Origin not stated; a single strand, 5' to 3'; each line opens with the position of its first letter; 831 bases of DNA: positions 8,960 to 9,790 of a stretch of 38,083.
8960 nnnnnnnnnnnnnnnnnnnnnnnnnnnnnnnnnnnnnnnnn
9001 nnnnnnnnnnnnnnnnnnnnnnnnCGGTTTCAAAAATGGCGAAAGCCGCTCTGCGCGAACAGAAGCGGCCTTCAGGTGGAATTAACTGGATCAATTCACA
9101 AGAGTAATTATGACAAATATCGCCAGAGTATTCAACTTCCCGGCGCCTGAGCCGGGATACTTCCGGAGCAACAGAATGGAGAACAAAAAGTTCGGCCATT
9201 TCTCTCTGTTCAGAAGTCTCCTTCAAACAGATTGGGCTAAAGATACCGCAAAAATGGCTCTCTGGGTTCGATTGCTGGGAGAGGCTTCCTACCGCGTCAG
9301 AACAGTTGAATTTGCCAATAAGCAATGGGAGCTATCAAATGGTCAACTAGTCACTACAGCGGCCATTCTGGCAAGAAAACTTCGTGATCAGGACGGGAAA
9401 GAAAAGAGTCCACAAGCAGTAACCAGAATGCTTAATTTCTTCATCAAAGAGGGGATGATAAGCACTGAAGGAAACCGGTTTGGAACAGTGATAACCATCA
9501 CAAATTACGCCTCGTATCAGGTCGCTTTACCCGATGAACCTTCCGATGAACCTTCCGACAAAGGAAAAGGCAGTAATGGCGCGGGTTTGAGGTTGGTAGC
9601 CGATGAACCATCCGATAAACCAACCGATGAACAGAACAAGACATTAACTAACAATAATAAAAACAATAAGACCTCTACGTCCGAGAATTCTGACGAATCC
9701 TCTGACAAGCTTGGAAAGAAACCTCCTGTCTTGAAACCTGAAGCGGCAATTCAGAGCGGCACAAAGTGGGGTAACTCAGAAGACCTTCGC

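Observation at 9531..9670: Putative replication origin embedded in the O-like gene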

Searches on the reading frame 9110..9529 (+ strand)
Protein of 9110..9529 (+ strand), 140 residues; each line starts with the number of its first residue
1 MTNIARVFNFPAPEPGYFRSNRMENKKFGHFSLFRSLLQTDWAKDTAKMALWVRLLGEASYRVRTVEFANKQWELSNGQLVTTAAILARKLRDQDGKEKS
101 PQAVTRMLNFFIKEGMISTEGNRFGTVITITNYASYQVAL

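Call 32: find_related_loci(query=window:9110-9529:+, collection=genome_contigs, flank=1500)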
Query window:9110-9529:+ (140 aa) in genome_contigs; peptide patterns used: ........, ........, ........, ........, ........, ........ (x = any residue, [..] = any of these).
56 stretches matched a pattern; 1 encode a relative of the query (tblastn E <= 1e-3); 1 distinct loci.
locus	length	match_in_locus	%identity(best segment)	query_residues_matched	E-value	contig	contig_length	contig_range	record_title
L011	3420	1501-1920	100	1-140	1e-96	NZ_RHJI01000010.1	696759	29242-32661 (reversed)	Escherichia sp. E1V33 1V33_10_consensus, whole genome shotgun sequence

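Call 33: find_related_loci(query=window:9110-9529:+, collection=viral_contigs, flank=1500)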
Query window:9110-9529:+ (140 aa) in viral_contigs; peptide patterns used: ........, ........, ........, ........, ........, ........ (x = any residue, [..] = any of these).
19 stretches matched a pattern; 14 encode a relative of the query (tblastn E <= 1e-3); 14 distinct loci.
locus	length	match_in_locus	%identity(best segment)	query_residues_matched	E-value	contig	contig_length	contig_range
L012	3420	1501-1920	97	1-140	4e-93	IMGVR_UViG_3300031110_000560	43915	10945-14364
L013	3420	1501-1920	92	1-140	3e-87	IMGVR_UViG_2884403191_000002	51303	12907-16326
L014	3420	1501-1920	92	1-140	3e-87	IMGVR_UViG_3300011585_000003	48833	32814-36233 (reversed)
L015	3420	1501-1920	92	1-140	4e-87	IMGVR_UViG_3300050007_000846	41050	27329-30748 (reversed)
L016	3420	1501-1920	92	1-140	3e-87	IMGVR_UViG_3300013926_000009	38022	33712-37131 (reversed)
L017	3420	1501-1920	92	1-140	3e-87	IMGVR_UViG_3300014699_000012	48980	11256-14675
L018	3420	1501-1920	91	1-140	3e-86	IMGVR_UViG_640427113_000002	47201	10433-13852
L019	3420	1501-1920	86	1-140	7e-83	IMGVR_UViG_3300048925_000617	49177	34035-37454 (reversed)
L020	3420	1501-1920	92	1-140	3e-87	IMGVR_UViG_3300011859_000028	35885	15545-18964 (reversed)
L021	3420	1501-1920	86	1-140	4e-82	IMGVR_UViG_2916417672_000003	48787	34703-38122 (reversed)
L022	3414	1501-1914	80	3-140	4e-75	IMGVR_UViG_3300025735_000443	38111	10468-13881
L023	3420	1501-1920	92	1-140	4e-87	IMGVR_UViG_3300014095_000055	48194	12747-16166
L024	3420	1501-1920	92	1-140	5e-87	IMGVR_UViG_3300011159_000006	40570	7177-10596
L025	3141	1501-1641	73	1-52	3e-20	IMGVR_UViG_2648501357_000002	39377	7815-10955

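Call 37: find_related_loci(query=A1, collection=viral_contigs, flank=1200)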
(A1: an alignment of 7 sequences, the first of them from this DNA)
Query A1 (137 aa) in viral_contigs; peptide patterns used: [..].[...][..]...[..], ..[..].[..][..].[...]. (x = any residue, [..] = any of these).
599 stretches matched a pattern (row limit reached: there are more); 572 encode a relative of the query (tblastn E <= 1e-3); the best 80 are kept; 80 distinct loci.
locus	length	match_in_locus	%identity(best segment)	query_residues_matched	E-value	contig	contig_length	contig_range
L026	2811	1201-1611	98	1-137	2e-91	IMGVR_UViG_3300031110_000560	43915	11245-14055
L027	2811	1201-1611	93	1-137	2e-85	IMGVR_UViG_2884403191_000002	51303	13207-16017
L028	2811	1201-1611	93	1-137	2e-85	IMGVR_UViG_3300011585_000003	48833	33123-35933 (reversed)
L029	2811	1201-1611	93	1-137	2e-85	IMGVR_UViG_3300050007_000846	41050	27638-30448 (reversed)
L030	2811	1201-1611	93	1-137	1e-85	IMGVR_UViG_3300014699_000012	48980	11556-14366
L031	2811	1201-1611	92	1-137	2e-84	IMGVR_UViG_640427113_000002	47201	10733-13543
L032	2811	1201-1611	93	1-137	1e-85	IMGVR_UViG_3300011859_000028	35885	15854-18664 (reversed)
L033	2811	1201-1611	87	1-137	3e-81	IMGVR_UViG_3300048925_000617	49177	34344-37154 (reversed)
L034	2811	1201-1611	87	1-137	4e-81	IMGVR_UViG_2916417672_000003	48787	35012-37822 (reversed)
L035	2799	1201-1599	86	5-137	4e-78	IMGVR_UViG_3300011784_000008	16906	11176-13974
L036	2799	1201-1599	86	5-137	4e-78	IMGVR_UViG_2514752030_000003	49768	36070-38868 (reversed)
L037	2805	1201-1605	81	3-137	6e-74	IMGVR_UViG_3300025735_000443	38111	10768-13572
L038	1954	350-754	70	1-137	3e-64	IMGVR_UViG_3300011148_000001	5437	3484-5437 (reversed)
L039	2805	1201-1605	69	1-137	6e-64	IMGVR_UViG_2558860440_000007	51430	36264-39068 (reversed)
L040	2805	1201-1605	69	1-137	8e-64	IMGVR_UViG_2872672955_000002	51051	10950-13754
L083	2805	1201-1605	53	3-136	1e-38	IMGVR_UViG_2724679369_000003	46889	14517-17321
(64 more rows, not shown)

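Call 45: find_homologous_proteins(query=window:9110-9529:+, max_evalue=0.00001)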
Query window:9110-9529:+ (140 aa): 12 proteins with E <= 0.00001 among 18 candidates.
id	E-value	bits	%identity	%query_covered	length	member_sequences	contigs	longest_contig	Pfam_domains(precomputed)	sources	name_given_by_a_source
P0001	2.4e-54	201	74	86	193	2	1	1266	-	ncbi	ncbi:replication protein, partial [Pantoea endophytica]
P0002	1.7e-51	192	74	82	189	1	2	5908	-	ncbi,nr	ncbi:replication protein, partial [Salmonella enterica subsp. enterica serovar Infantis]|nr:replicat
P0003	1.7e-51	192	74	82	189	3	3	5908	-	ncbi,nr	ncbi:replication protein, partial [Salmonella enterica]|nr:replication protein [Salmonella enterica 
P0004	3.6e-51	191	74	82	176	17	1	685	-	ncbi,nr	ncbi:replication protein, partial [Salmonella enterica]|nr:replication protein [Salmonella enterica]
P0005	3.6e-51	191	69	91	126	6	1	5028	-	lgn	-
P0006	6.8e-51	190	74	82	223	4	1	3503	-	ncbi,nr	ncbi:replication protein, partial [Salmonella enterica]|nr:replication protein [Salmonella enterica 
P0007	7.3e-51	190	74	82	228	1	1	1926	-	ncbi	ncbi:replication protein, partial [Salmonella enterica subsp. enterica serovar Typhimurium]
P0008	3.1e-31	126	53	96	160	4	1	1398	PF04492.20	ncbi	ncbi:TPA: replication protein, partial [Yersinia enterocolitica]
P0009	5.9e-29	119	52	94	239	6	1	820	PF04492.20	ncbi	ncbi:hypothetical protein HMPREF0454_03073, partial [Hafnia alvei ATCC 51873]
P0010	8.4e-27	112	69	53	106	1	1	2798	-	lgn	-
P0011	3.0e-22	97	80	43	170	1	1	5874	-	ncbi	ncbi:hypothetical protein WI209_24820 (plasmid) [Salmonella enterica subsp. enterica serovar Infanti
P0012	2.4e-14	72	73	42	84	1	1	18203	-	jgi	jgi:hypothetical protein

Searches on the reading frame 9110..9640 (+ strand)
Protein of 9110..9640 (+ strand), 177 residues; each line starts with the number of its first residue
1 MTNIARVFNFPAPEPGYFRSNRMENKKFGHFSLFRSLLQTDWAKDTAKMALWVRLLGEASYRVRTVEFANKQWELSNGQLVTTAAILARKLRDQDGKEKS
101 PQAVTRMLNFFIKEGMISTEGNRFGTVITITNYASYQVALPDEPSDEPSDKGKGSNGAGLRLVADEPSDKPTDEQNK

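Call 16: search_dna_similar(query=window:9110-9640:+, collection=phages, mode=protein, max_rows=40)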
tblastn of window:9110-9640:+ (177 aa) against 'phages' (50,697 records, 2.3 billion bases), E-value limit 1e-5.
Records with a match: 75; places in all: 75; records where one place covers at least 80% of the query: 70.
Best place of each record, by identity: 60-80% 5; <60% 70.
By first word of the organism name: Stx2a-converting 48; Klebsiella 7; Escherichia 5; Lactobacillus 4; Enterobacter 3; Yersinia 2; Staphylococcus 1; Salmonella 1; Stx2-converting 1; Enterobacteria 1; and 2 more.
By host as written in the record: - 50; Klebsiella pneumoniae 4; Lactobacillus rhamnosus 3; Yersinia enterocolitica 2; Staphylococcus aureus 1; Salmonella enterica subsp. enterica serovar Infantis 1; Enterobacter hormaechei 1; Enterobacter cloacae complex 1; and 12 more.
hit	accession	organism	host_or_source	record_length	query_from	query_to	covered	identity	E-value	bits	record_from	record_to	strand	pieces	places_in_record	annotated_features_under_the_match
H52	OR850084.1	Staphylococcus phage SA 1298 Kay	Staphylococcus aureus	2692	1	175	99%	66.9%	2e-76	249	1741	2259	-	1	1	record has no annotation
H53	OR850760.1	Salmonella phage S.Inf 5-2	Salmonella enterica subsp. enterica ...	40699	1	175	99%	66.9%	4e-75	249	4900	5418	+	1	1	record has no annotation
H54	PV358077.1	Enterobacter phage ENT1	Enterobacter hormaechei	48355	19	175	89%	61.8%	1e-54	191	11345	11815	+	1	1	record has no annotation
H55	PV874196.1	Enterobacter phage BHUENT6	Enterobacter cloacae complex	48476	19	175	89%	61.8%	1e-54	191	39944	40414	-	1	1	record has no annotation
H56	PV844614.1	Enterobacter phage BHUENT3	Enterobacter cloacae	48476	19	175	89%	61.8%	1e-54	191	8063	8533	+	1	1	record has no annotation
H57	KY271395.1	Klebsiella phage 2b LV-2017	Klebsiella pneumoniae KH43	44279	3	163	91%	44.4%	1e-33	130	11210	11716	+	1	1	replication initiation protein | putative transcriptional regulator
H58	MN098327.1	Klebsiella phage Mulock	Klebsiella pneumoniae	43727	3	163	91%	44.4%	1e-33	130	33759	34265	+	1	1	DNA replication protein | DNA binding protein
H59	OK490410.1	Klebsiella phage Kp4856-1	Klebsiella pneumoniae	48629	3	163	91%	44.4%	1e-33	130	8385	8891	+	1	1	record has no annotation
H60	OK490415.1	Klebsiella phage Kp4862-1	Klebsiella pneumoniae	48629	3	163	91%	44.4%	1e-33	130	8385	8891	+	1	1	record has no annotation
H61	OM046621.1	Yersinia phage vB_YenM_29.18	Yersinia enterocolitica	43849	19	160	80%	50.0%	2e-32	127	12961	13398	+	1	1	DNA replication protein O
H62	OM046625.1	Yersinia phage vB_YenM_210.17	Yersinia enterocolitica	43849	19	160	80%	50.0%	2e-32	127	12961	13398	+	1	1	DNA replication protein O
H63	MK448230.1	Klebsiella phage ST16-OXA48phi5.2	Klebsiella pneumoniae ST16-OXA48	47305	3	164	92%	43.5%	5e-33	129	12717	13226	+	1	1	replication protein O | DNA-binding protein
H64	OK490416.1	Klebsiella phage Kp4864-1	Klebsiella pneumoniae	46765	3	163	91%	43.8%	3e-33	129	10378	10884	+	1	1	record has no annotation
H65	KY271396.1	Klebsiella phage 2 LV-2017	Klebsiella pneumoniae H151440672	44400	3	163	91%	43.8%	4e-33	129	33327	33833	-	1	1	replication initiation protein | putative transcriptional regulator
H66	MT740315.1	Escherichia phage JEP4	Escherichia coli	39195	1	168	95%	40.9%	2e-31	124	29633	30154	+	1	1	replication protein O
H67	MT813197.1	Escherichia phage vB_EcoP_Kapi1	Escherichia coli MP1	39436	1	164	93%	41.9%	2e-32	127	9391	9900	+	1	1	replication protein O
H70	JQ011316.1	Escherichia phage TL-2011a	Escherichia coli O103:H25 strain ...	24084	1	158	89%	42.2%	4e-31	123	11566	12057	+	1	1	bacteriophage replication protein O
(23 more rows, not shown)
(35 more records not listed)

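Call 17: get_annotated_region(hit=H53, flank=1500)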
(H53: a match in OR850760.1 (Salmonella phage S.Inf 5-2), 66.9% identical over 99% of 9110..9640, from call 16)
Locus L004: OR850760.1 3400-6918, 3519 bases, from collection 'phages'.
description: UNVERIFIED_ORG: Salmonella phage S.Inf 5-2 clone NODE_1_length_40699_cov_40.644355 genomic sequence.
organism: Salmonella phage S.Inf 5-2 (NCBI taxid 3113839)
taxonomy: Viruses
host: Salmonella enterica subsp. enterica serovar Infantis; source: wastewater; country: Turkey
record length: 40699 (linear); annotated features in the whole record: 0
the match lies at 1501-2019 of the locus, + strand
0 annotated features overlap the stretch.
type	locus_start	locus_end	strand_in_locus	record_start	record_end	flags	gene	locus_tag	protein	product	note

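Call 18: get_annotated_region(hit=H54, flank=1500)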
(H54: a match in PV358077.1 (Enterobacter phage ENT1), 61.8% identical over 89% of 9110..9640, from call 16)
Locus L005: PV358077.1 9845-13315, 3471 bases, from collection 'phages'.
description: UNVERIFIED: Enterobacter phage ENT1, complete genome.
organism: Enterobacter phage ENT1 (NCBI taxid 3445837)
taxonomy: Viruses
host: Enterobacter hormaechei; source: -; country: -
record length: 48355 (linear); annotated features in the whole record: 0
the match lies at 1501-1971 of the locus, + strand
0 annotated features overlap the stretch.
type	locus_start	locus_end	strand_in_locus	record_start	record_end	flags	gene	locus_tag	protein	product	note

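Call 19: get_annotated_region(hit=H58, flank=1500)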
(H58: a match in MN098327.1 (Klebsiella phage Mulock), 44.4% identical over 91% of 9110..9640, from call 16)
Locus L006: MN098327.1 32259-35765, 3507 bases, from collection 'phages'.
description: Klebsiella phage Mulock, complete genome.
organism: Klebsiella phage Mulock (NCBI taxid 2650873)
taxonomy: Viruses; Duplodnaviria; Heunggongvirae; Uroviricota; Caudoviricetes
host: Klebsiella pneumoniae; source: wastewater; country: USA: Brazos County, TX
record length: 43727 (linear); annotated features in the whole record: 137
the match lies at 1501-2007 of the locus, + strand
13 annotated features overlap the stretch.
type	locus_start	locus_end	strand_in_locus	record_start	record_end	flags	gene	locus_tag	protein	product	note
regulatory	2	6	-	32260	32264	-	-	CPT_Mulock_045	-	ribosome_binding_site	CPT_Mulock_045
regulatory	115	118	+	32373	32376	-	-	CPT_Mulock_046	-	ribosome_binding_site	CPT_Mulock_046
CDS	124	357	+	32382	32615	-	-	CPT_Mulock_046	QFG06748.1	transcriptional repressor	protein match to PF15943: Putative antitoxin of bacterial toxin-antitoxin system, e=4.5e-24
regulatory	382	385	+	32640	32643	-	-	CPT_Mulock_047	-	ribosome_binding_site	CPT_Mulock_047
CDS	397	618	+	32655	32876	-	-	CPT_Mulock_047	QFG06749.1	cII like transcriptional activator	protein match to PF05269: Bacteriophage CII protein, e=1.2e-12; lambda like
regulatory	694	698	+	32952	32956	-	-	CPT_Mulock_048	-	ribosome_binding_site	CPT_Mulock_048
CDS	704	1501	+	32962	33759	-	-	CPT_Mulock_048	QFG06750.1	DNA binding protein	blastp match to nr db, DNA binding protein [Klebsiella pneumoniae], e=0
regulatory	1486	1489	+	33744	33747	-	-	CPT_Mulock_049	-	ribosome_binding_site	CPT_Mulock_049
CDS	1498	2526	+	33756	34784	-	-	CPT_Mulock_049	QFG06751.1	DNA replication protein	blastp match to nr db, Bacteriophage replication protein O [Klebsiella pneumoniae], e=0; protein match PF04492: ...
regulatory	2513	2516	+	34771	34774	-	-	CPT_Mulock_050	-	ribosome_binding_site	CPT_Mulock_050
CDS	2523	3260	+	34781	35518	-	-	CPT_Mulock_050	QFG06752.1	DNA replication protein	blastp match to nr db, Replication protein P [Klebsiella pneumoniae], e=0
regulatory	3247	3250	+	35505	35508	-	-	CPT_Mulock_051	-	ribosome_binding_site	CPT_Mulock_051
CDS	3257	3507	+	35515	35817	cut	-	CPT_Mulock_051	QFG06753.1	DNA binding protein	InterProScan shows presence of winged helix-turn-helix DNA-binding domain Winged helix-turn-helix DNA-binding domain ...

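Call 20: get_annotated_region(hit=H61, flank=1500)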
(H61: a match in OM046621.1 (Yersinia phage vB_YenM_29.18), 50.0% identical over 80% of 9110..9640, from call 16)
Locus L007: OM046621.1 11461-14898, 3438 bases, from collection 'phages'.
description: Yersinia phage vB_YenM_29.18, complete genome.
organism: Yersinia phage vB_YenM_29.18 (NCBI taxid 2918924)
taxonomy: Viruses; Duplodnaviria; Heunggongvirae; Uroviricota; Caudoviricetes
host: Yersinia enterocolitica; source: -; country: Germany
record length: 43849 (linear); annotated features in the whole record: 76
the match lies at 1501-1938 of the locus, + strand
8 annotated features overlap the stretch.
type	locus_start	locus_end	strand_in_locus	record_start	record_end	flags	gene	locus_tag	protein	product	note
CDS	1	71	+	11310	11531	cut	-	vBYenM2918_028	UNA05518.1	transcriptional regulator cro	-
CDS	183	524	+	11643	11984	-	-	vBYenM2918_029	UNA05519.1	CII family transcriptional regulator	-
CDS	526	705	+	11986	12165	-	-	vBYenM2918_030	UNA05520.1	hypothetical protein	-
CDS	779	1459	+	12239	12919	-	-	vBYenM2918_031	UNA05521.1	antirepressor KilAC domain-containing protein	-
CDS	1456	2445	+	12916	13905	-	-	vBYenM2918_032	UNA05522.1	DNA replication protein O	-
CDS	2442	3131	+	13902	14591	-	-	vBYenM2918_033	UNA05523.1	DNA replication protein P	-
CDS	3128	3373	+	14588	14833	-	-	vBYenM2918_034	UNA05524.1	hypothetical protein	-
CDS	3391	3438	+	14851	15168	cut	-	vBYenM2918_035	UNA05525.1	hypothetical protein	-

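Call 21: get_annotated_region(hit=H67, flank=1500)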
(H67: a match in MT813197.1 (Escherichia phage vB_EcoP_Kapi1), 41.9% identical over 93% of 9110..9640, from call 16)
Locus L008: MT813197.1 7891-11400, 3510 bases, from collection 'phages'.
description: Escherichia phage vB_EcoP_Kapi1, complete genome.
organism: Escherichia phage vB_EcoP_Kapi1 (NCBI taxid 2746235)
taxonomy: Viruses; Duplodnaviria; Heunggongvirae; Uroviricota; Caudoviricetes; Lederbergvirus
host: Escherichia coli MP1; source: -; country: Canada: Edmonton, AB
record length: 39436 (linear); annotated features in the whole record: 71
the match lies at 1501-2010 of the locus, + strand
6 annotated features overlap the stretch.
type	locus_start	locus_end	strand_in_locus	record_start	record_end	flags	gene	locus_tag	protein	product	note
CDS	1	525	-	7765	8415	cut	-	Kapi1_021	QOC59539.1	CI transcriptional repressor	-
CDS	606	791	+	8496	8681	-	-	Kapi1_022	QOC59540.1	Cro transcriptional repressor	-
CDS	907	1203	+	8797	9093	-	-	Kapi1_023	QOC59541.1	CII transcriptional activator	-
CDS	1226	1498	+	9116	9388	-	-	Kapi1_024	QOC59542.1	hypothetical protein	protein motif:PHROG:phrog_2519; protein motif:CDD:Phage_rep_O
CDS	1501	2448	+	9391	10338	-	-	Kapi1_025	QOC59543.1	replication protein O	-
CDS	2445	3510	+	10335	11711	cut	-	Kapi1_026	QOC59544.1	DnaB-like replicative helicase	-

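Call 22: get_annotated_region(hit=H70, flank=1500)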
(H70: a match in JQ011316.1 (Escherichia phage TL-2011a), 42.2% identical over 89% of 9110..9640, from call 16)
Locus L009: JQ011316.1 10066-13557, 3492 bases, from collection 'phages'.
description: Escherichia phage TL-2011a, partial genome.
organism: Escherichia phage TL-2011a (NCBI taxid 1124653)
taxonomy: Viruses; Duplodnaviria; Heunggongvirae; Uroviricota; Caudoviricetes; Sepvirinae
host: Escherichia coli O103:H25 strain NIPH-11060707/NVH-848; source: patient with HUS during an EHEC outbreak; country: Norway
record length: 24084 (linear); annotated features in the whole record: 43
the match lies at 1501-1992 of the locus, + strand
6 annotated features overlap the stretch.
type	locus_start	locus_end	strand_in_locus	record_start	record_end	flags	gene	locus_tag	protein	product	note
CDS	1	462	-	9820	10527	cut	-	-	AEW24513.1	repressor protein CI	-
CDS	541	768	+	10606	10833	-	-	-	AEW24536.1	hypothetical protein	-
CDS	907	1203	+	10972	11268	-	-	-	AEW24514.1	regulatory protein CII phage origin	-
CDS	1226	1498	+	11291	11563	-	-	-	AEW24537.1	hypothetical protein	-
CDS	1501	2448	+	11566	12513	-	-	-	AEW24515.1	bacteriophage replication protein O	-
CDS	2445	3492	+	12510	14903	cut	-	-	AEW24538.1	hypothetical protein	-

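Call 66: search_dna_similar(query=L008:1501-1920:+, collection=phages, mode=protein, max_rows=60, rows=spread)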
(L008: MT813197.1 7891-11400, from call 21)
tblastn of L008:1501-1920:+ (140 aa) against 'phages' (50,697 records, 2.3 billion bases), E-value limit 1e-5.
Records with a match: 71; places in all: 71; records where one place covers at least 80% of the query: 69.
Best place of each record, by identity: >=99% 52; 95-99% 3; 80-90% 5; 60-80% 4; <60% 7.
By first word of the organism name: Stx2a-converting 48; Klebsiella 7; Escherichia 5; Enterobacter 3; Yersinia 2; Lactobacillus 2; Enterobacteria 1; Stx2-converting 1; Staphylococcus 1; Salmonella 1.
By host as written in the record: - 49; Klebsiella pneumoniae 4; Yersinia enterocolitica 2; Lactobacillus casei 2; Escherichia coli MP1 1; Escherichia coli RS218 1; Escherichia coli 1; Escherichia coli O157:H7 strain 981509 1; and 10 more.
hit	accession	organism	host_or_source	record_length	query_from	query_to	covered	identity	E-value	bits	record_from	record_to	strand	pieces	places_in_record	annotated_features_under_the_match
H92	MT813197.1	Escherichia phage vB_EcoP_Kapi1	Escherichia coli MP1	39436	1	140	100%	100.0%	8e-93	298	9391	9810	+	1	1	replication protein O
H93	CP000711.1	Enterobacteria phage CUS-3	Escherichia coli RS218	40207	1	140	100%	99.3%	2e-92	297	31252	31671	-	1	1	O: phage replication protein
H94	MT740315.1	Escherichia phage JEP4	Escherichia coli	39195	1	140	100%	99.3%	2e-92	297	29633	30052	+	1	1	replication protein O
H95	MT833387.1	Escherichia phage HF4s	Escherichia coli 4s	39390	1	140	100%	99.3%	2e-92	297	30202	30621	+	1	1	DNA replication protein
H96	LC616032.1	Stx2a-converting phage Stx2_EH1965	-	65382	1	140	100%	99.3%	3e-92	296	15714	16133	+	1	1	none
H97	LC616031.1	Stx2a-converting phage Stx2_EH0505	-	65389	1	140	100%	99.3%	3e-92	296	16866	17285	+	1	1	none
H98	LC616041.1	Stx2a-converting phage Stx2_PV12-16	-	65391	1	140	100%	99.3%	3e-92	296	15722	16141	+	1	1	none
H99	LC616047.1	Stx2a-converting phage Stx2_6804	-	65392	1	140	100%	99.3%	3e-92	296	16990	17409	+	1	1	none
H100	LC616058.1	Stx2a-converting phage Stx2_716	-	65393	1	140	100%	99.3%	3e-92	296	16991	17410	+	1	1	none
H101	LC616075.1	Stx2a-converting phage Stx2_06E050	-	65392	1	140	100%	99.3%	3e-92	296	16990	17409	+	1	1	none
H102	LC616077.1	Stx2a-converting phage Stx2_13518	-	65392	1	140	100%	99.3%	3e-92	296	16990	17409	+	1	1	none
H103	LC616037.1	Stx2a-converting phage Stx2_4151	-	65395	1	140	100%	99.3%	3e-92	296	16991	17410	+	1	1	none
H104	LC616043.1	Stx2a-converting phage Stx2_3725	-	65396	1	140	100%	99.3%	3e-92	296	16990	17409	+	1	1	none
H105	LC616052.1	Stx2a-converting phage Stx2_7982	-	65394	1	140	100%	99.3%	3e-92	296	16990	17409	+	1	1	none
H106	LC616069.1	Stx2a-converting phage Stx2_635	-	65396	1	140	100%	99.3%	3e-92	296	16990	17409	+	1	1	none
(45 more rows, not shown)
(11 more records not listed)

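Call 69: search_dna_similar(query=window:9110-9640:+, collection=plasmids, mode=protein, max_rows=30)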
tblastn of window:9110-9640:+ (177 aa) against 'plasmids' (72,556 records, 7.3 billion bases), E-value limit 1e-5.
Records with a match: 25; places in all: 25; records where one place covers at least 80% of the query: 24.
Best place of each record, by identity: 60-80% 17; <60% 8.
By first word of the organism name: Salmonella 22; Klebsiella 2; Enterobacter 1.
By predicted mobility (MOB-suite, as given by PLSDB): non-mobilizable 25.
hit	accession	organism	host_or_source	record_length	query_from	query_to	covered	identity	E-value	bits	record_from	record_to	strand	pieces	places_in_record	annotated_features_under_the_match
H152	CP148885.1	Salmonella enterica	-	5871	1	175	98%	67.2%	2e-60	256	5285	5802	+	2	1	none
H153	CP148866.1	Salmonella enterica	-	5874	1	175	98%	67.2%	4e-60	256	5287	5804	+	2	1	hypothetical protein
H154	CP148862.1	Salmonella enterica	Dog,single cell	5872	1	175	99%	66.9%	2e-74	248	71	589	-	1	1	none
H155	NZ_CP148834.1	Salmonella enterica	Chicken,single cell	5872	1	175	99%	66.9%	2e-74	248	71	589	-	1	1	none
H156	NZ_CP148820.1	Salmonella enterica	Chicken,single cell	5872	1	175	99%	66.9%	2e-74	248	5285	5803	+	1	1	none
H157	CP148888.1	Salmonella enterica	Homo sapiens,single cell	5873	1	175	99%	66.9%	2e-74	248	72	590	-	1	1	none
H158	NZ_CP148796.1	Salmonella enterica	Homo sapiens,single cell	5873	1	175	99%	66.9%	2e-74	248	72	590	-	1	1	none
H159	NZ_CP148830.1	Salmonella enterica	Chicken,single cell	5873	1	175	99%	66.9%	2e-74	248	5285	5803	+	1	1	none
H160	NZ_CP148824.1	Salmonella enterica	Chicken,single cell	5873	1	175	99%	66.9%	2e-74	248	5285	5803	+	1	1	none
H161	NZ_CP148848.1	Salmonella enterica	Dog,single cell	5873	1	175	99%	66.9%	2e-74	248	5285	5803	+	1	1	none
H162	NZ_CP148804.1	Salmonella enterica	Homo sapiens,single cell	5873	1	175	99%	66.9%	2e-74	248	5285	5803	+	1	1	none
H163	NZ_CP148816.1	Salmonella enterica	Chicken,single cell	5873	1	175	99%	66.9%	2e-74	248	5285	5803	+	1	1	none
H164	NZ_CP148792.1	Salmonella enterica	Homo sapiens,single cell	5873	1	175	99%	66.9%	2e-74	248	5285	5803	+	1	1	none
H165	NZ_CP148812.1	Salmonella enterica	-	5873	1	175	99%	66.9%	2e-74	248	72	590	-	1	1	none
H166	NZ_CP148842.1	Salmonella enterica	Dog,single cell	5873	1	175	99%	66.9%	2e-74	248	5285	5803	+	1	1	none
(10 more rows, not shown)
